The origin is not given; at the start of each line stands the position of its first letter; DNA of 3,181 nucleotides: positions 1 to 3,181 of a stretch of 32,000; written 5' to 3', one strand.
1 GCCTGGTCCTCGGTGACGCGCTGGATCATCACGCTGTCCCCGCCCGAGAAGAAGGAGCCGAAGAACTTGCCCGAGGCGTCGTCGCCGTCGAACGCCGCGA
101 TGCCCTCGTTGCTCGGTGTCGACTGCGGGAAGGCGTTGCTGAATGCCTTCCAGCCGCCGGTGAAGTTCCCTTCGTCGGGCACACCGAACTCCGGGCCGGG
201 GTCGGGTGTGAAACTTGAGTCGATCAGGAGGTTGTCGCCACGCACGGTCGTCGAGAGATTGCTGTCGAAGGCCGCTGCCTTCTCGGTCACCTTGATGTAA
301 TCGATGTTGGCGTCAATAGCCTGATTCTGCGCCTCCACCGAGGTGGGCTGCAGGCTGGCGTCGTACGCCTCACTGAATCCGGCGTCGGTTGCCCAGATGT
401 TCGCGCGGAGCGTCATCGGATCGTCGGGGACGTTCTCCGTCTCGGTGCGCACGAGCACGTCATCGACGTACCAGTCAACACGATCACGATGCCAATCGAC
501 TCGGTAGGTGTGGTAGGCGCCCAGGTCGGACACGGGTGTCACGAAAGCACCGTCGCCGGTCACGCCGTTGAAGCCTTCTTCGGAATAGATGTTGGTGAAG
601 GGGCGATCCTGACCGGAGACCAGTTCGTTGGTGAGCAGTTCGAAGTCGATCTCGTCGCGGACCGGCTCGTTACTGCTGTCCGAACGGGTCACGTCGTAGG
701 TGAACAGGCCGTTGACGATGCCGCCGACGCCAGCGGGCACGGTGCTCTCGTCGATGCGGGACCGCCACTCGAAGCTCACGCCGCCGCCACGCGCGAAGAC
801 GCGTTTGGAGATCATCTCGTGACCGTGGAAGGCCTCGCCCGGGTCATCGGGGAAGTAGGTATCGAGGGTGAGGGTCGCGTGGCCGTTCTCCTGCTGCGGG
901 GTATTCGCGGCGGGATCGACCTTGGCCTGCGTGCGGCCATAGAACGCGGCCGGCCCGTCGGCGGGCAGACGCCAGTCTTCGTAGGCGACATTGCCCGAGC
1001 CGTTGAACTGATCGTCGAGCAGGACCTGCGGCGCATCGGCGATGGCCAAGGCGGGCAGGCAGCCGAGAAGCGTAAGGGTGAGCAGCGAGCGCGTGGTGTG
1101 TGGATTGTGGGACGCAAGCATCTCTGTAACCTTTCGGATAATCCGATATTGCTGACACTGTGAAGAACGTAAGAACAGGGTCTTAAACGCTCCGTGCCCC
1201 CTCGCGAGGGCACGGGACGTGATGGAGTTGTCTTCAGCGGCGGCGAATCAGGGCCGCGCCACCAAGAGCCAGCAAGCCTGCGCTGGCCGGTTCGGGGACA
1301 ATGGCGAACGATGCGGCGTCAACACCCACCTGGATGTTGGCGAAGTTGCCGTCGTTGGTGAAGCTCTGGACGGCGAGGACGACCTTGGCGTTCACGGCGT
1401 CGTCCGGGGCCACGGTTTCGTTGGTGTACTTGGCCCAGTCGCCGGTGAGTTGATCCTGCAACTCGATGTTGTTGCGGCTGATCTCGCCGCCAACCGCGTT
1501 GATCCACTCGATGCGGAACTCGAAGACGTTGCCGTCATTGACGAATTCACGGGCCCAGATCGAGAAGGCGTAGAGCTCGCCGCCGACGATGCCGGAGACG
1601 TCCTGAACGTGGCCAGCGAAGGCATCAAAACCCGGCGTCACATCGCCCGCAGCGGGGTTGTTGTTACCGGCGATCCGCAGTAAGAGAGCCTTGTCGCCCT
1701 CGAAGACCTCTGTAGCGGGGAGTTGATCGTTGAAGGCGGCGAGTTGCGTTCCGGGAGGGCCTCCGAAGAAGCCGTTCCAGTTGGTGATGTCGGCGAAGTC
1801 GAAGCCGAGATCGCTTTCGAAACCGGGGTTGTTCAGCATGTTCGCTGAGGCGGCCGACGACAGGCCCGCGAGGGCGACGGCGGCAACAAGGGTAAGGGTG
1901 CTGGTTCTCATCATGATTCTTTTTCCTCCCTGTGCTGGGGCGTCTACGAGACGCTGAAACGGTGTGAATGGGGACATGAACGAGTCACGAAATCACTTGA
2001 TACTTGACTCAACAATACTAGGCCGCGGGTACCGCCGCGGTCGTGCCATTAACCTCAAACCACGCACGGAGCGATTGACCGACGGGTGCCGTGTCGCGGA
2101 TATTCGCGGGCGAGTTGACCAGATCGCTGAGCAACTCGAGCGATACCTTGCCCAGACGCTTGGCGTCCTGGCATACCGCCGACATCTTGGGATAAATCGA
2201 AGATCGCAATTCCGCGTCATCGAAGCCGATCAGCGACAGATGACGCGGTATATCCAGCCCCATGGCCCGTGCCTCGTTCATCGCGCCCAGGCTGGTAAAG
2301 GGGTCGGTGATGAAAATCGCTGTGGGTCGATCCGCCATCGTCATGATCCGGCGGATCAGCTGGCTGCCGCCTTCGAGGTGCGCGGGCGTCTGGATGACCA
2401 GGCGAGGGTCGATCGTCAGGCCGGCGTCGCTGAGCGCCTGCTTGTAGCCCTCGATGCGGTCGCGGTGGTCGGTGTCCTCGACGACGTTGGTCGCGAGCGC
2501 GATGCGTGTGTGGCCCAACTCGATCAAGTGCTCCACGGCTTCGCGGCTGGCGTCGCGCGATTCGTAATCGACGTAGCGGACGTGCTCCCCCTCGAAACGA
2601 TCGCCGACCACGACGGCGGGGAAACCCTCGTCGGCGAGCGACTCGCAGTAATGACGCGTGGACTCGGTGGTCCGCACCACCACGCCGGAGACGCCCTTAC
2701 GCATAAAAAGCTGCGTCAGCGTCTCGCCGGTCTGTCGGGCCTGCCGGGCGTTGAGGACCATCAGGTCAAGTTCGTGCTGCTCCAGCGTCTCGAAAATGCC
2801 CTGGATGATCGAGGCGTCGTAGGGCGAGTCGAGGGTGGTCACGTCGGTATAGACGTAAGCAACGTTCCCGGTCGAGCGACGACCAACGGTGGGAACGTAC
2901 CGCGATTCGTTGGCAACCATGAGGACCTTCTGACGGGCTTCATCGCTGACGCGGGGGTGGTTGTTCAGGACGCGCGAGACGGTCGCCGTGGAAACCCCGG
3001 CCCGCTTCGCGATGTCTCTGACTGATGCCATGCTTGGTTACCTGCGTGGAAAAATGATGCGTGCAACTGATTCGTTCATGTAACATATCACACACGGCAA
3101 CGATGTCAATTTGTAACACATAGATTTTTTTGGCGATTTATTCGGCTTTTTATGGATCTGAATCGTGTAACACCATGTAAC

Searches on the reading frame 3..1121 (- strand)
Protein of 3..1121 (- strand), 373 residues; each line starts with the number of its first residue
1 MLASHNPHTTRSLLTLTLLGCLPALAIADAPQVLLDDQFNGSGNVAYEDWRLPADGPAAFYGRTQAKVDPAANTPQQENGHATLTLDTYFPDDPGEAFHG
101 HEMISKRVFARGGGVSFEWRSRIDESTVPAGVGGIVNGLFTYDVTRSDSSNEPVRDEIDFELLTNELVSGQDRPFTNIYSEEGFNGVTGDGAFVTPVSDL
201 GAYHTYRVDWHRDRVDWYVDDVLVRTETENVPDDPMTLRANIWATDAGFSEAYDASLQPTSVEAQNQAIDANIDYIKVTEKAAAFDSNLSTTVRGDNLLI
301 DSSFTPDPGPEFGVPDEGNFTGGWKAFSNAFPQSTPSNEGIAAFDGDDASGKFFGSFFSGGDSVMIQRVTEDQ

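Call 40: search_protein_families(library=pfam, proteins=[window:3-1121:-], max_evalue=0.1)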
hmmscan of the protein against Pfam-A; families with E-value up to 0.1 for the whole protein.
window:3-1121:- (373 aa): 1 family
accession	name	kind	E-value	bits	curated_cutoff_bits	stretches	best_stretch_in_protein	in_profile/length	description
PF00722.28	Glyco_hydro_16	-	8.3e-17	61.6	22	1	81-250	21-161/175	Glycosyl hydrolases family 16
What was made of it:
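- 3..1121 (-): Second GH16 gene: N-terminal 373 aa with a signal peptide and a DEIDFE motif. It runs off the left edge of the window. Pfam GH16 8e-17 (call 40).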

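Call 50: search_solved_structures(query=window:3-1121:-, max_evalue=0.001)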
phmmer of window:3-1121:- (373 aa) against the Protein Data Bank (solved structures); distinct sequences matched with E-value up to 0.001: 22.
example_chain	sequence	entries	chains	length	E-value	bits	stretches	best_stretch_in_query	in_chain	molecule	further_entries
1cpn_A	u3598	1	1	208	9.4e-10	41.5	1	126-244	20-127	CIRCULARLY PERMUTED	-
1mac_A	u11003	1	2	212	1e-09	41.4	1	126-244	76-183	1,3-1,4-BETA-D-GLUCAN 4-GLUCANOHYDROLASE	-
1byh_A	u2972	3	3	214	1e-09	41.4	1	126-244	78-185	HYBRID | 1,3-1,4-BETA-GLUCANASE | 1,3-1,4-BETA-D-GLUCAN 4-GLUCANOHYDROLASE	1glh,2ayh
1cpm_A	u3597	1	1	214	1.1e-09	41.3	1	126-244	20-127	CIRCULARLY PERMUTED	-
1gbg_A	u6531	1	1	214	4.2e-09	39.4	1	128-251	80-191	(1,3-1,4)-BETA-D-GLUCAN 4 GLUCANOHYDROLASE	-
1u0a_A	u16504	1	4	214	6.1e-09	38.8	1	126-244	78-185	Beta-glucanase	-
3o5s_A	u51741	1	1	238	7.6e-09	38.5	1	128-244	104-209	Beta-glucanase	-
1axk_A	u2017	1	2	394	9.5e-09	38.2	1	126-244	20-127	GLUXYN-1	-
1ajk_A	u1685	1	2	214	1.6e-08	37.5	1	134-244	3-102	CIRCULARLY PERMUTED (1-3,1-4)-BETA-D-GLUCAN 4-GLUCANOHYDROLASE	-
3d6e_A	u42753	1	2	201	6e-08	35.6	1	127-251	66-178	Beta-glucanase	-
1ajo_A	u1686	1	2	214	1.3e-07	34.5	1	202-244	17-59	CIRCULARLY PERMUTED (1-3,1-4)-BETA-D-GLUCAN 4-GLUCANOHYDROLASE CPA16M-127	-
3wvj_A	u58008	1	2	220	1e-06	31.6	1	133-244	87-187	Beta-glucanase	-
6ibu_A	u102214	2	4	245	1.6e-06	30.9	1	155-244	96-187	Probable glycosidase crf1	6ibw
5sv8_A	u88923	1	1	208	4.8e-05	26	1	134-245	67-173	probable xyloglucan endotransglucosylase/hydrolase protein 19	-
5dze_A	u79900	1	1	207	0.00033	23.3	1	134-245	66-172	endo-glucanase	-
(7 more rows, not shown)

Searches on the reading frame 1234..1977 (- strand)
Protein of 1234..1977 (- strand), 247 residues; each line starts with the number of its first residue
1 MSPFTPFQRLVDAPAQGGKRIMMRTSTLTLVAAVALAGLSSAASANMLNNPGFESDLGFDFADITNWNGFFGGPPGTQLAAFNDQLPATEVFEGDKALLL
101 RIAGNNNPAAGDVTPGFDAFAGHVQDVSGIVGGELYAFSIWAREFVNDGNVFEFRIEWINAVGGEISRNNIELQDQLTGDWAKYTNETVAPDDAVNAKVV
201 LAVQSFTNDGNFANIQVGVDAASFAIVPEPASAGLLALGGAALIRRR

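Call 8: search_protein_families(library=pfam, proteins=[window:1234-1977:-], max_evalue=0.001)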
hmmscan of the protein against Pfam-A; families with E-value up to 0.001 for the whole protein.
window:1234-1977:- (247 aa): 0 families

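Call 40: search_protein_families(library=pfam, proteins=[window:1234-1977:-], max_evalue=0.1)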
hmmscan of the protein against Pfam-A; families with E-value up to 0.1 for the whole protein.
window:1234-1977:- (247 aa): 2 families
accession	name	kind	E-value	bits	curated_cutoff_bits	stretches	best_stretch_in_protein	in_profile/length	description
PF07589.16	PEP-CTERM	-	0.0049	17.3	20.7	1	227-247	2-23/24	PEP-CTERM motif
PF19741.4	DUF6230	-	0.026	15.2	27.5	1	194-228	67-99/145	Family of unknown function (DUF6230)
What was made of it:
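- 1234..1977 (-): Secreted 247-aa protein with a C-terminal PEP-CTERM-like anchor, downstream of lacI. Conserved partner of the locus; function unknown. PEP-CTERM match at E = 0.005, below the cut-off (call 40).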

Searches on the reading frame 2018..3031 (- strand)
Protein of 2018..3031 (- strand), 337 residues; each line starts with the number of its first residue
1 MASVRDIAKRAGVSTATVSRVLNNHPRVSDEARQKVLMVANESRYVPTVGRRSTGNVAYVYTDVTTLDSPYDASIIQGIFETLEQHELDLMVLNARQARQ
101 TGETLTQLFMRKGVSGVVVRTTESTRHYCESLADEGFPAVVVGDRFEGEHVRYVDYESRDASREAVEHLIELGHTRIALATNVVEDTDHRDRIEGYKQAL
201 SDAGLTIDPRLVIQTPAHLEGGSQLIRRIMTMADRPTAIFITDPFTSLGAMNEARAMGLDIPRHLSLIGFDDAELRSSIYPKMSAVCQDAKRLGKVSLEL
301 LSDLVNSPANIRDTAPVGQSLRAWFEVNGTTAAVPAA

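Call 8: search_protein_families(library=pfam, proteins=[window:2018-3031:-], max_evalue=0.001)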
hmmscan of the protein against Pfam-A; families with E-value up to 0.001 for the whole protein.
window:2018-3031:- (337 aa): 5 families
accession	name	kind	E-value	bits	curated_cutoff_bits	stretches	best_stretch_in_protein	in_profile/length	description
PF13377.12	Peripla_BP_3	-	4.9e-28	98.7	26.5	1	166-310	1-150/167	Periplasmic binding protein-like domain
PF00356.27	LacI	-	3.6e-17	62.3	27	1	4-47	2-45/46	Bacterial regulatory proteins, lacI family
PF00532.27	Peripla_BP_1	-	6.5e-17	62.3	22.2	1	66-305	10-261/281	Periplasmic binding proteins and sugar binding domain of LacI family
PF13407.12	Peripla_BP_4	-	1.6e-07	31.5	35.1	1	65-306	6-255/258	Periplasmic binding protein domain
PF13936.12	HTH_38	-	0.00031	20.8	27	1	2-22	21-41/44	Helix-turn-helix domain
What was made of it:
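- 2018..3031 (-): LacI-family transcriptional regulator, divergent from the GH149 gene. Pfam LacI HTH and Peripla_BP_3/1 domains (call 8).
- Checked: A LacI-family gene (2018..3031, minus strand) is divergent from the ORF (call 8).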
